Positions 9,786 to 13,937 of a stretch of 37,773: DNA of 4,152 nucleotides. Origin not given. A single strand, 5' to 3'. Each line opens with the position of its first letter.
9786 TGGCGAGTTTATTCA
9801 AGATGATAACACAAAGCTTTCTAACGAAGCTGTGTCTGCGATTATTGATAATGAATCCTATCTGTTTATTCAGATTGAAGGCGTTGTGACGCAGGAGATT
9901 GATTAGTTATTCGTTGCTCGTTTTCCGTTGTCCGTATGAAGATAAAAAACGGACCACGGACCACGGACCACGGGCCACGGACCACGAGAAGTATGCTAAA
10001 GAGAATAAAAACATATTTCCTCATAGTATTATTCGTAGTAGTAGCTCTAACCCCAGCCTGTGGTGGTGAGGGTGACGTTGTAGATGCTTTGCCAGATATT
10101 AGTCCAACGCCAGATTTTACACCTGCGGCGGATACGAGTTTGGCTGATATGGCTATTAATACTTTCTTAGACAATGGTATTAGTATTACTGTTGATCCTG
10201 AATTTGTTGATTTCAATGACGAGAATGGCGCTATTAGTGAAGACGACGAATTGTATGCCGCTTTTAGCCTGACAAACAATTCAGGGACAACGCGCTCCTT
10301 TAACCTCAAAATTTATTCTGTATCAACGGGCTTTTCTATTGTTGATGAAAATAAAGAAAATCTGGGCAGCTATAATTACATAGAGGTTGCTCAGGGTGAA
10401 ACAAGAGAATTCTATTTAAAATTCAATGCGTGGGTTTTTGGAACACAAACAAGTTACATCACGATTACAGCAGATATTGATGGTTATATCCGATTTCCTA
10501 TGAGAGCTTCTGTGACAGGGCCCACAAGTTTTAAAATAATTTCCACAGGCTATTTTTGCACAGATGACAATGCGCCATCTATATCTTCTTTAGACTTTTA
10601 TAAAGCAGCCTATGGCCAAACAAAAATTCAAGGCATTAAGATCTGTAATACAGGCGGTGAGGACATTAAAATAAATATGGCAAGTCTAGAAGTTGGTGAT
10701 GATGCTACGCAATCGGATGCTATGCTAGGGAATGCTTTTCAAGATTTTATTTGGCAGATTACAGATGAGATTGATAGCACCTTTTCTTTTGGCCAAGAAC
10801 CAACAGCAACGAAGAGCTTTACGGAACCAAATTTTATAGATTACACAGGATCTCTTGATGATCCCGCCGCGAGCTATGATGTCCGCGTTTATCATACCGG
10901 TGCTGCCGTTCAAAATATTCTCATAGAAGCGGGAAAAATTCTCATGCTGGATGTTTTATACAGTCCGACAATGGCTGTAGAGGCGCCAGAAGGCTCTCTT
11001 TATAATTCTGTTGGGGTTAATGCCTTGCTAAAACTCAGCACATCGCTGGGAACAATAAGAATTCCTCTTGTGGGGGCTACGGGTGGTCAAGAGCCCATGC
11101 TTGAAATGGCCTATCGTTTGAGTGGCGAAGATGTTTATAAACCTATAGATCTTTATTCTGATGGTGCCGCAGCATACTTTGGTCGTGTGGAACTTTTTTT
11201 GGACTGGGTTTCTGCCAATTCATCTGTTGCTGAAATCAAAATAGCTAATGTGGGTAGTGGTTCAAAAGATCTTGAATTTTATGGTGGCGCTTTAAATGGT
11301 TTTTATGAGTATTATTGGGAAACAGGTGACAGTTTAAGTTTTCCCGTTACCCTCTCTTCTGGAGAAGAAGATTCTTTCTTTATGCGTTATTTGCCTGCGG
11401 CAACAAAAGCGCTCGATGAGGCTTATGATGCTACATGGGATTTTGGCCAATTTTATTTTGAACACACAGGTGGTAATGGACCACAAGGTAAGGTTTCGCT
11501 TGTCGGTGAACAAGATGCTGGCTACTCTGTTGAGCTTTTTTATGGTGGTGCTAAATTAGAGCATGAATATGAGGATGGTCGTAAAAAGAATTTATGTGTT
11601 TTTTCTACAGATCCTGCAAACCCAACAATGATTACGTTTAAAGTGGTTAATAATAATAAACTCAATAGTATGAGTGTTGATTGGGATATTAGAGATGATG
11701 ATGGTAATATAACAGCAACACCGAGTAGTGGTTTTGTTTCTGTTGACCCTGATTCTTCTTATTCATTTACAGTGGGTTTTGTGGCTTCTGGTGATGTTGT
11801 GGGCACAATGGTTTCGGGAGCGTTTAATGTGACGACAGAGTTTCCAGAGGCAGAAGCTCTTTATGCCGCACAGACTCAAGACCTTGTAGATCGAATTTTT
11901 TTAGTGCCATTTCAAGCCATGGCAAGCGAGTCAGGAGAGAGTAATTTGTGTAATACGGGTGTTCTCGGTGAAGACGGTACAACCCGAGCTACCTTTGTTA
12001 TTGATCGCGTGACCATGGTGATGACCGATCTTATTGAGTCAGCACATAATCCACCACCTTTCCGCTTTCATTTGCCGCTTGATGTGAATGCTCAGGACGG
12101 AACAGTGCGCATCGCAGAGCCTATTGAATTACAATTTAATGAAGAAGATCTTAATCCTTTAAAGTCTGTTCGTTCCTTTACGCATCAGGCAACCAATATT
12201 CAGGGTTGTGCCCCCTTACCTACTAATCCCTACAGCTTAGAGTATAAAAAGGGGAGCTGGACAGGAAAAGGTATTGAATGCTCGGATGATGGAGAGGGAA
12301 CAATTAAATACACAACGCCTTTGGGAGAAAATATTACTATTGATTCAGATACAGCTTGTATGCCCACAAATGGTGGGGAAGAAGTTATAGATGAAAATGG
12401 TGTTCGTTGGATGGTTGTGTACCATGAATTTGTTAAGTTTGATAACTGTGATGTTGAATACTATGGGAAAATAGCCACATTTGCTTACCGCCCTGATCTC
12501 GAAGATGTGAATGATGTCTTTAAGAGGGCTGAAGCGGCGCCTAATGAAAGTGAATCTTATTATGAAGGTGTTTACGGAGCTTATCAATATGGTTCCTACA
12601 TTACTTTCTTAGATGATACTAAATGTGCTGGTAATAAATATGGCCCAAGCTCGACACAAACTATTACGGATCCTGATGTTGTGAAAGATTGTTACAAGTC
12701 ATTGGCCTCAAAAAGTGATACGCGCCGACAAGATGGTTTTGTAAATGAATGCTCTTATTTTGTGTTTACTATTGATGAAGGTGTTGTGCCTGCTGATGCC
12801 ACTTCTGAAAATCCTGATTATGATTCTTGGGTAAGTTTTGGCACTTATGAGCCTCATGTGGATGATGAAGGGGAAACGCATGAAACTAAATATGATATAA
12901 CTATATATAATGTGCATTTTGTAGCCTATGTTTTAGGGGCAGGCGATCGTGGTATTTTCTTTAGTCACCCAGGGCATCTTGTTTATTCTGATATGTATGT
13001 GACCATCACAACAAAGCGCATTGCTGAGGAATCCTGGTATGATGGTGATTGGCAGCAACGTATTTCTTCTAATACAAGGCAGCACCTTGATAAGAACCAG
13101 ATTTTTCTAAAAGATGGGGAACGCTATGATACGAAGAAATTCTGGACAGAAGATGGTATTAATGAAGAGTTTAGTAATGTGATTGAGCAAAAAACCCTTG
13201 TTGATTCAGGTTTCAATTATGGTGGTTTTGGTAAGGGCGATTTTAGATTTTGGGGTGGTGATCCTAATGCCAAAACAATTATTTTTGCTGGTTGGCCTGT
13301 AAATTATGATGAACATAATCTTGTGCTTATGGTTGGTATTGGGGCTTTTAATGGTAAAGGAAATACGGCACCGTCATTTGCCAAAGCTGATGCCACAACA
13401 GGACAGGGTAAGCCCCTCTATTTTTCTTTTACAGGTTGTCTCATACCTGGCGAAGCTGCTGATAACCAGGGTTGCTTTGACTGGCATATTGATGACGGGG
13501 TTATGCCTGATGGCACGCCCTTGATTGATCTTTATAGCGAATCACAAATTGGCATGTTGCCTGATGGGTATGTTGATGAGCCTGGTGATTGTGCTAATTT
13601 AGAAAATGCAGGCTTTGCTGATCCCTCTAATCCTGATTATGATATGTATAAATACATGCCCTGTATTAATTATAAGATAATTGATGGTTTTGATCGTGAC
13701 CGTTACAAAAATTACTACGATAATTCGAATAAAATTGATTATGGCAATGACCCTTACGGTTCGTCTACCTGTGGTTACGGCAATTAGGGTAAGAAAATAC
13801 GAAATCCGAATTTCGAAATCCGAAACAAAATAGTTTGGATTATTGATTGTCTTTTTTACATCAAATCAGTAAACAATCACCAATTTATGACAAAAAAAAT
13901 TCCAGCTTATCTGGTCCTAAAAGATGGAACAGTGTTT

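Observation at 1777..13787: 12 kb co-directional block of giant, acidic, Cys-rich lipoproteins with no assignable function: candidate novel envelope or surface system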

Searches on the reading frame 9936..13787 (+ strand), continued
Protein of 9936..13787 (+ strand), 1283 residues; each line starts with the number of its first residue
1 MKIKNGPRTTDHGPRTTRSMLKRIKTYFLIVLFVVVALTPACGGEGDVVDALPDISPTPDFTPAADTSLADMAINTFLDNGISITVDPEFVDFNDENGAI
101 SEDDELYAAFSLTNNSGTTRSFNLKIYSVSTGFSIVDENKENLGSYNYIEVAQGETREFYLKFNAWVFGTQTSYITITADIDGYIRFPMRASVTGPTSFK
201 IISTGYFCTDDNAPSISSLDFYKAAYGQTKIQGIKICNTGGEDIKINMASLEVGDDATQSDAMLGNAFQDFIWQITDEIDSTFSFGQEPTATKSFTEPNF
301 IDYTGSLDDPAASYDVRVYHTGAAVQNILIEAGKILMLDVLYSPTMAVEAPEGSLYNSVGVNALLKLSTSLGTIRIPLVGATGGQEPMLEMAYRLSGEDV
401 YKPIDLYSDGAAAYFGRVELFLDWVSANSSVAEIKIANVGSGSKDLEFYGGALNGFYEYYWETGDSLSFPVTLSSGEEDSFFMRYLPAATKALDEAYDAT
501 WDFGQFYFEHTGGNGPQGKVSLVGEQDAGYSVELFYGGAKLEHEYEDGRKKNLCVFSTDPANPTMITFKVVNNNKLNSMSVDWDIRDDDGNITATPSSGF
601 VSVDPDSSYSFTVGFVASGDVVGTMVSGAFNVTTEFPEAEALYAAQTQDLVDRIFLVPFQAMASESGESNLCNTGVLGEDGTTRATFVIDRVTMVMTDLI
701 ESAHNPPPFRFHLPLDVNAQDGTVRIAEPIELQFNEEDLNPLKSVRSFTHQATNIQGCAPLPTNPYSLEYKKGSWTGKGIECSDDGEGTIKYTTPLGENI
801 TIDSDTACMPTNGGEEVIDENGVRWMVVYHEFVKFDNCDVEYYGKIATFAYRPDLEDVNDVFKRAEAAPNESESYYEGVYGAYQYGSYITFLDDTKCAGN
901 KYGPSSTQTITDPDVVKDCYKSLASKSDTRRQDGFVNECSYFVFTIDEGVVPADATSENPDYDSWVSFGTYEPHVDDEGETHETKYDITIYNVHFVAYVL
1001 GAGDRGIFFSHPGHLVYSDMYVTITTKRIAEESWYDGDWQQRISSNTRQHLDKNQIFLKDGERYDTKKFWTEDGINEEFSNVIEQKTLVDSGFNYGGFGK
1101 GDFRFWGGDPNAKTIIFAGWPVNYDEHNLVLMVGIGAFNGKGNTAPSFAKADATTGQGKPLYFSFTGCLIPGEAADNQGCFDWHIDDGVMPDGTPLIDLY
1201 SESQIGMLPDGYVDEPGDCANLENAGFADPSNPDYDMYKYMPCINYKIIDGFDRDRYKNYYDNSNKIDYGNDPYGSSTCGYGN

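Call 56: find_encoding_contigs(protein=P0038, flank=10000, max_places=1)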
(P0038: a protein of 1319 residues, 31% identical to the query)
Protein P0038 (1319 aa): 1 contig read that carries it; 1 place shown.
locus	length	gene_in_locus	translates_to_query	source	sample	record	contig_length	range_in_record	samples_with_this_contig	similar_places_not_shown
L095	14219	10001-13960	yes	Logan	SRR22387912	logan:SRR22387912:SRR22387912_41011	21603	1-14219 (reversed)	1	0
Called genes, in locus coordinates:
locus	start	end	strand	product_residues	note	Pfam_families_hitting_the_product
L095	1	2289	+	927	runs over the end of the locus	-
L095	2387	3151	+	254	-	-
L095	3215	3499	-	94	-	-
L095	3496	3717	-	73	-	PF09720:Unstab_antitox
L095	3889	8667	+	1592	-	-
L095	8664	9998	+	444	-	-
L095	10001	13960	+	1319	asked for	PF22073:Cep192_D4 (faint)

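Call 90: search_protein_families(library=padloc, proteins=[window:9993-13787:+], max_evalue=0.01)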
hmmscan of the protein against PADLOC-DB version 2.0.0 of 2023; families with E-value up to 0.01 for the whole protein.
window:9993-13787:+ (1264 aa): 0 families

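Call 91: search_protein_families(library=phrogs, proteins=[window:9993-13787:+], max_evalue=0.01)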
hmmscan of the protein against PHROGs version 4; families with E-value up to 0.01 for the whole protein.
window:9993-13787:+ (1264 aa): 0 families

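Call 94: find_related_loci(query=A2, collection=genome_contigs, flank=10000)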
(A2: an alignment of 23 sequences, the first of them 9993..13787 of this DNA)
Query A2 (1264 aa) in genome_contigs; peptide patterns used: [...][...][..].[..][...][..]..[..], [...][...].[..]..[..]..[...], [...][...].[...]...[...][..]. (x = any residue, [..] = any of these).
57 stretches matched a pattern; 5 encode a relative of the query (tblastn E <= 1e-3); 5 distinct loci.
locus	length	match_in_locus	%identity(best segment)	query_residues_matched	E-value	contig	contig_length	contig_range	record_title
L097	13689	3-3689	72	36-1264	0e+0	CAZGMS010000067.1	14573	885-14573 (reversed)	MAG TPA_asm: uncultured Nitrospirales bacterium isolate binchicken_co169_220 genome assembly, contig: k99_157092, whole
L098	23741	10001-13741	69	10-1264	0e+0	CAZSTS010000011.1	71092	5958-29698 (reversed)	MAG TPA_asm: uncultured Nitrospirales bacterium isolate SRP200020_co4_91 genome assembly, contig: NODE_327_length_71092_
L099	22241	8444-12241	51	1-1263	0e+0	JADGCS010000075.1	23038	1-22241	MAG: Deltaproteobacteria bacterium isolate nXXbin1 nXX_bin1_NODE_75_length_23038_cov_3.758937, whole genome shotgun sequ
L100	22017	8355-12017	34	1-1242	0e+0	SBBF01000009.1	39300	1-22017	MAG: Nitrospira sp. isolate Bin_29_2_1 Hy_contig18649, whole genome shotgun sequence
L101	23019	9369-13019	33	1-1263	0e+0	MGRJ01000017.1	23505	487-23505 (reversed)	MAG: Deltaproteobacteria bacterium RIFCSPHIGHO2_02_FULL_40_28 rifcsphigho2_02_scaffold_3454, whole genome shotgun sequen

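Call 107: find_related_loci(query=A2, collection=viral_contigs, flank=5000)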
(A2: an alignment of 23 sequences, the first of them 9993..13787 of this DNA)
Query A2 (1264 aa) in viral_contigs; peptide patterns used: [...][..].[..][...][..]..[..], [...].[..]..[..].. (x = any residue, [..] = any of these).
38 stretches matched a pattern, but none encodes a relative of the query by tblastn (E <= 1e-3).
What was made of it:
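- There are no PADLOC or PHROGs hits (calls 90, 91) and no relative in IMG/VR (call 107).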

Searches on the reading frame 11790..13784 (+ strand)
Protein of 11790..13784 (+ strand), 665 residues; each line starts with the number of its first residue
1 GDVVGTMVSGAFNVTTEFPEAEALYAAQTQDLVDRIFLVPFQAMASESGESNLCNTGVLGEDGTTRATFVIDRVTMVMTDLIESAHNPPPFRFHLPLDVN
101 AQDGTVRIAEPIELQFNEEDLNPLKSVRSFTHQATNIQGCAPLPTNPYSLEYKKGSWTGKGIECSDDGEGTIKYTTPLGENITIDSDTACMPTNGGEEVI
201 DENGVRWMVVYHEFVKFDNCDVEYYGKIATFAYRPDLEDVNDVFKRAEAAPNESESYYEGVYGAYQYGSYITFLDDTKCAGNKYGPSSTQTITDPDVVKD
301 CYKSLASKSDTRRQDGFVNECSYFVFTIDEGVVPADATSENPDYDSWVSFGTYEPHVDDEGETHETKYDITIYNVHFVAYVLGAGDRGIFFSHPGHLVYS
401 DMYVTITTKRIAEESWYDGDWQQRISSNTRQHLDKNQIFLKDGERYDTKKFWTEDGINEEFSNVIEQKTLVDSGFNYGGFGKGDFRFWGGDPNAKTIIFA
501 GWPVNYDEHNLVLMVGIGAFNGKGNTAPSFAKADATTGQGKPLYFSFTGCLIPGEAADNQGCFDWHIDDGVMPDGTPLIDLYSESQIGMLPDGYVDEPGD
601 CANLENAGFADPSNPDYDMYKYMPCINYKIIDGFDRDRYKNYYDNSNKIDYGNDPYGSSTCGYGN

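Call 46: predict_structure(alignment_id=A3)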
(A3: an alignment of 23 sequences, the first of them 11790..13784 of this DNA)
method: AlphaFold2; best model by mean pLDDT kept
length: 665 residues; sequences in the alignment: 23
mean_pLDDT: 77.1   pTM: 0.80
mean pLDDT of the five models: 77.1, 76.3, 72.2, 71.6, 70.5
residues with pLDDT >= 90: 222; 70-90: 237; 50-70: 144; < 50: 62
segments of 3 or more residues with pLDDT < 50: 1-7, 45-55, 133-140, 606-608, 639-665
pLDDT, mean of each block of 10 residues (from residue 1): 44 63 56 63 45 60 92 79 52 89 96 80 72 48 57 61 55 72 74 84 92 86 89 93 91 90 91 89 78 92 84 78 86 94 95 94 93 94 65 74 95 92 95 92 79 76 85 89 91 89 92 94 84 87 90 82 78 73 57 64 53 61 72 59 41 43 40
secondary structure, 60 per line:
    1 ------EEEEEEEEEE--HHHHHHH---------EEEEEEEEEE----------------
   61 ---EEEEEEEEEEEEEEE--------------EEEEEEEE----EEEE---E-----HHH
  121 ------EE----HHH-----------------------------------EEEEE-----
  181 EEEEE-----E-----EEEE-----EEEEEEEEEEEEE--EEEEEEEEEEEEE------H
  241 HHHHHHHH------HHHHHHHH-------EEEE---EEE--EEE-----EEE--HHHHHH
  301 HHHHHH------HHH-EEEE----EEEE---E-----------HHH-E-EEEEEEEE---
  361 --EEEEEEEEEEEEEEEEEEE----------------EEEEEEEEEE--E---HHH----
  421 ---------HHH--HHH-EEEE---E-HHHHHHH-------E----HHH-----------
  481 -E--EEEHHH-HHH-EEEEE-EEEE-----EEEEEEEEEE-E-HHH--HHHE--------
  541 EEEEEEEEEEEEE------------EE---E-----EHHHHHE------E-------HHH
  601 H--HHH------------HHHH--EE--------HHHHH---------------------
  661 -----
elements in order: E7-16 H19-25 E35-44 E64-78 E93-100 E105-108 E171-175 E181-185 E197-200 E206-218 E221-233 H240-248 H255-262 E270-273 E277-279 E282-284 E290-292 H295-306 E317-320 E325-328 E350-357 E363-381 E398-407 E439-442 H448-454 E485-487 E496-500 E502-505 E511-520 E541-553 H578-582 H598-601 H619-622 H635-639
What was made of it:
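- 9993..13787 (+): Gene D, a 1264-aa acidic lipoprotein (lipobox Cys23). It has an ASH/Cep192_D4-like Ig domain at about residues 66-160, and the stretch from there to about residue 600 is uncharacterised (not modelled). Residues 600-1264 form a compact beta-rich domain with invariant motifs and the terminal sequence ...STCGYGN. AF2 gave pLDDT 77 and pTM 0.80 (call 46).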

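Call 49: fold_search(model_id=the predicted structure, library=pdb)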
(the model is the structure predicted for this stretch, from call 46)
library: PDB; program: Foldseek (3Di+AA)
matches with E <= 10: 133; with E <= 0.001: 0
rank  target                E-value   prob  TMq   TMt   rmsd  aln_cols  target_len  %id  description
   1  9j9p                  2.0e-01  0.01  0.06  0.09  26.0       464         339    8  artificial mononuclear Zn-bound metalloprotein 3 (M3:Zn) (released 2025-07-02)
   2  7bwl                  5.4e-01  0.04  0.08  0.23  19.9       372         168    8  Structure of antibiotic sequester from Pseudomonas aerurinosa (released 2020-12-02)
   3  9ens_A                6.0e-01  0.01  0.04  0.03  27.7       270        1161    9  Cleavage product of vitellogenin from the honey bee hemolymph (released 2025-03-26)
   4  4lsh_A                7.5e-01  0.01  0.06  0.09  25.8       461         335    8  Ion selectivity of OmpF porin soaked in 0.2M KBr (released 2013-10-23)
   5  6xlb_C1               7.9e-01  0.02  0.08  0.15  19.3       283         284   12  Apo full-length Hsc82 in complex with Aha1 (released 2021-06-30)
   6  6zqb_CH               1.0e+00  0.01  0.06  0.08  25.4       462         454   10  Cryo-EM structure of the 90S pre-ribosome from Saccharomyces cerevisiae, state B2 (released 2020-09-23)
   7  4ghb_B                1.2e+00  0.01  0.07  0.12  21.8       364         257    9  Crystal structure of a porin-like protein (BACUNI_01323) from Bacteroides uniformis ATCC 8492 at 2.32 A resolution (released 2012-08-29)
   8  1y0g_A                1.2e+00  0.03  0.08  0.25  19.4       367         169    7  CRYSTAL STRUCTURE OF THE ESCHERICHIA COLI YCEI PROTEIN, STRUCTURAL GENOMICS (released 2004-12-21)
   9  8tqe_A                1.4e+00  0.01  0.08  0.04  30.0       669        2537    7  XptA2 wild type (released 2023-09-27)
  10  4r8x_C                1.5e+00  0.01  0.05  0.08  24.6       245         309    8  Crystal structure of a uricase from Bacillus fastidious (released 2015-05-27)
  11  4ghb_A                1.8e+00  0.01  0.07  0.13  21.8       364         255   10  Crystal structure of a porin-like protein (BACUNI_01323) from Bacteroides uniformis ATCC 8492 at 2.32 A resolution (released 2012-08-29)
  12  3fzx                  1.8e+00  0.01  0.04  0.10  22.5       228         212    8  CRYSTAL STRUCTURE OF A PUTATIVE EXPORTED PROTEIN WITH YMCC-LIKE FOLD (BF2203) FROM BACTEROIDES FRAGILIS NCTC 9343 AT 2.2 (released 2009-02-03)
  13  8d4z_A                1.9e+00  0.01  0.06  0.10  19.1       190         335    9  Crystal structure of USP7 in complex with allosteric inhibitor FX1-3763 (released 2023-09-20)
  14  5uas_A                1.9e+00  0.01  0.06  0.08  25.4       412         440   10  Structure of a new family of Polysaccharide lyase PL25-Ulvanlyase bound to -[GlcA(1-4)Rha3S]- (released 2017-03-29)
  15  5uas_B                1.9e+00  0.00  0.05  0.06  24.9       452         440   10  Structure of a new family of Polysaccharide lyase PL25-Ulvanlyase bound to -[GlcA(1-4)Rha3S]- (released 2017-03-29)
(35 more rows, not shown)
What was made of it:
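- The insignificant top hits of D include YceI-like lipid binders and vitellogenin (call 49).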

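Call 72: fold_search(model_id=the predicted structure, library=viral)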
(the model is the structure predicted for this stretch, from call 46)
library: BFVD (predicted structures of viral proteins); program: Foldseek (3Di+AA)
matches with E <= 10: 127; with E <= 0.001: 0
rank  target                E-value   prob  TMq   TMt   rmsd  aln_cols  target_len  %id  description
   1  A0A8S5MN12            1.3e-01  0.01  0.05  0.03  32.0       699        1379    8  Uncharacterized protein [Siphoviridae sp. ct89Z21]
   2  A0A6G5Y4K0            3.0e-01  0.04  0.07  0.12  21.8       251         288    9  (no name in the UniProt tables at hand)
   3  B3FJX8                4.4e-01  0.04  0.04  0.12  22.8       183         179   10  Uncharacterized protein [Pseudomonas phage 201phi2-1]
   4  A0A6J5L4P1            4.4e-01  0.03  0.12  0.17  19.5       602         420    8  OmpC Outer membrane protein (Porin) [uncultured Caudovirales phage]
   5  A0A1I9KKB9            4.7e-01  0.02  0.06  0.10  22.7       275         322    7  Putative SSB protein [Lactobacillus phage SA-C12]
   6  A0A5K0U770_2          7.3e-01  0.01  0.08  0.07  34.9       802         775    8  Uncharacterized protein [Yasminevirus sp. GU-2018]
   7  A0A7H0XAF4            8.2e-01  0.03  0.07  0.14  19.3       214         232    8  (no name in the UniProt tables at hand)
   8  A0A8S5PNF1            8.2e-01  0.01  0.08  0.06  28.1       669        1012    8  Uncharacterized protein [Myoviridae sp. ctwwN25]
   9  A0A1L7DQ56            8.7e-01  0.01  0.06  0.04  20.7       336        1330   10  (no name in the UniProt tables at hand)
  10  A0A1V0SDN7            9.7e-01  0.01  0.06  0.04  28.5       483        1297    8  LicD/FKTN/FKRP nucleotidyltransferase domain-containing protein [Indivirus ILV1]
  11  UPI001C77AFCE         1.0e+00  0.01  0.06  0.05  20.6       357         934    8  (no name look-up for this kind of identifier)
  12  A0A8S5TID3            1.1e+00  0.04  0.04  0.14  16.6       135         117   12  Uncharacterized protein [Myoviridae sp. ctMnh10]
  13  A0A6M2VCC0            1.3e+00  0.03  0.05  0.05  16.7       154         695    8  (no name in the UniProt tables at hand)
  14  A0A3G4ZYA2            1.7e+00  0.01  0.07  0.14  20.2       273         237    9  CYTH domain-containing protein [Edafosvirus sp.]
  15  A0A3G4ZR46            1.8e+00  0.01  0.07  0.11  38.1       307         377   10  Uncharacterized protein [Dasosvirus sp.]
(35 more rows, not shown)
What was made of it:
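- Tried and rejected: The porin, YceI and vitellogenin entries at E 0.2-5 were judged noise (calls 49, 72).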
